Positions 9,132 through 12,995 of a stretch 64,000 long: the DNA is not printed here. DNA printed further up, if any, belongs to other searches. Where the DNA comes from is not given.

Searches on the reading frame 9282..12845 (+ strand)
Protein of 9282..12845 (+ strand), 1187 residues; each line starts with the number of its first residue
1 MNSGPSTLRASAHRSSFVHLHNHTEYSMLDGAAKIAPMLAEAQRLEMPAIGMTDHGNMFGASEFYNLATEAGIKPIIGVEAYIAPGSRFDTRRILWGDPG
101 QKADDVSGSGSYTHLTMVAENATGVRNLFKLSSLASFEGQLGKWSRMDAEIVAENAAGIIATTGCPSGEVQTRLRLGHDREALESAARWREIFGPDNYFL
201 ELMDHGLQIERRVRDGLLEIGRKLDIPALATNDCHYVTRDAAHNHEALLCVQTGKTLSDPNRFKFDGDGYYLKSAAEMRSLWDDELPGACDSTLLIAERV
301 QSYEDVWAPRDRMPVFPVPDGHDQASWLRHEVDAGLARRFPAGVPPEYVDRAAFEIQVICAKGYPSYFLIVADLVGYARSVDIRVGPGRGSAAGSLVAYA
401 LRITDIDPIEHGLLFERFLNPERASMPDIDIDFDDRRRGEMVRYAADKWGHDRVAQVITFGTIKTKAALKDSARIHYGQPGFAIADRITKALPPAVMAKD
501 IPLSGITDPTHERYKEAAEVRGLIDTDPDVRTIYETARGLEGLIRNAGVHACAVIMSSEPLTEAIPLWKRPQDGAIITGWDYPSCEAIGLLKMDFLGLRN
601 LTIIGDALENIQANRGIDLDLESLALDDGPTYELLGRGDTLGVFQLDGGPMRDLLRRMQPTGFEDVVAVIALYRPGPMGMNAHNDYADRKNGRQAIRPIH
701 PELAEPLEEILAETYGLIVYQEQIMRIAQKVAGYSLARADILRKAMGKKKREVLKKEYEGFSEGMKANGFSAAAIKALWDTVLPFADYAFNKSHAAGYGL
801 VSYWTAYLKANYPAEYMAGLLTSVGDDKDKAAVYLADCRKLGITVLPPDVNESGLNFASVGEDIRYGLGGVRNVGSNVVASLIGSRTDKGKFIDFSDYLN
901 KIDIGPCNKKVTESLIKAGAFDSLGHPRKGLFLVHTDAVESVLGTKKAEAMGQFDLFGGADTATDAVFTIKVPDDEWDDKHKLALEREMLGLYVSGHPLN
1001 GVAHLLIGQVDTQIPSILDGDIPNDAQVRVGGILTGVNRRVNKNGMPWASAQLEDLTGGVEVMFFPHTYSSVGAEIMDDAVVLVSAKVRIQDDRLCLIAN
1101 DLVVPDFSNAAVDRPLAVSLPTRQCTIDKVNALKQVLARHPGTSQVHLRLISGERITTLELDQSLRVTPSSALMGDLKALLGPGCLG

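Call 16: find_encoding_contigs(protein=window:9282-12845:+, flank=2000, max_places=6)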
Protein window:9282-12845:+ (1187 aa): no gene with exactly this product is on record in the collection.

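Call 66: search_protein_families(library=pfam, proteins=[window:9282-12842:+], max_evalue=0.001)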
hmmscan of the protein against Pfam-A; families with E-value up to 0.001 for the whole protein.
window:9282-12842:+ (1187 aa): 5 families
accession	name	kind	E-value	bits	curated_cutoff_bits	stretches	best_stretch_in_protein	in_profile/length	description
PF07733.18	DNA_pol3_alpha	-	1.4e-92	310.5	23.9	1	327-597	2-260/260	Bacterial DNA polymerase III alpha NTPase domain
PF17657.6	DNA_pol3_finger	-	5.3e-62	208.5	22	1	600-769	1-166/166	Bacterial DNA polymerase III alpha subunit finger domain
PF02811.25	PHP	-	5.8e-46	157.3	26.4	1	19-205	1-164/164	PHP domain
PF14579.12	HHH_6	-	3.9e-24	85.1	25.6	1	842-929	1-88/90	Helix-hairpin-helix motif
PF01336.31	tRNA_anti-codon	-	7.6e-07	29.4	27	1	1028-1103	1-73/75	OB-fold nucleic acid binding domain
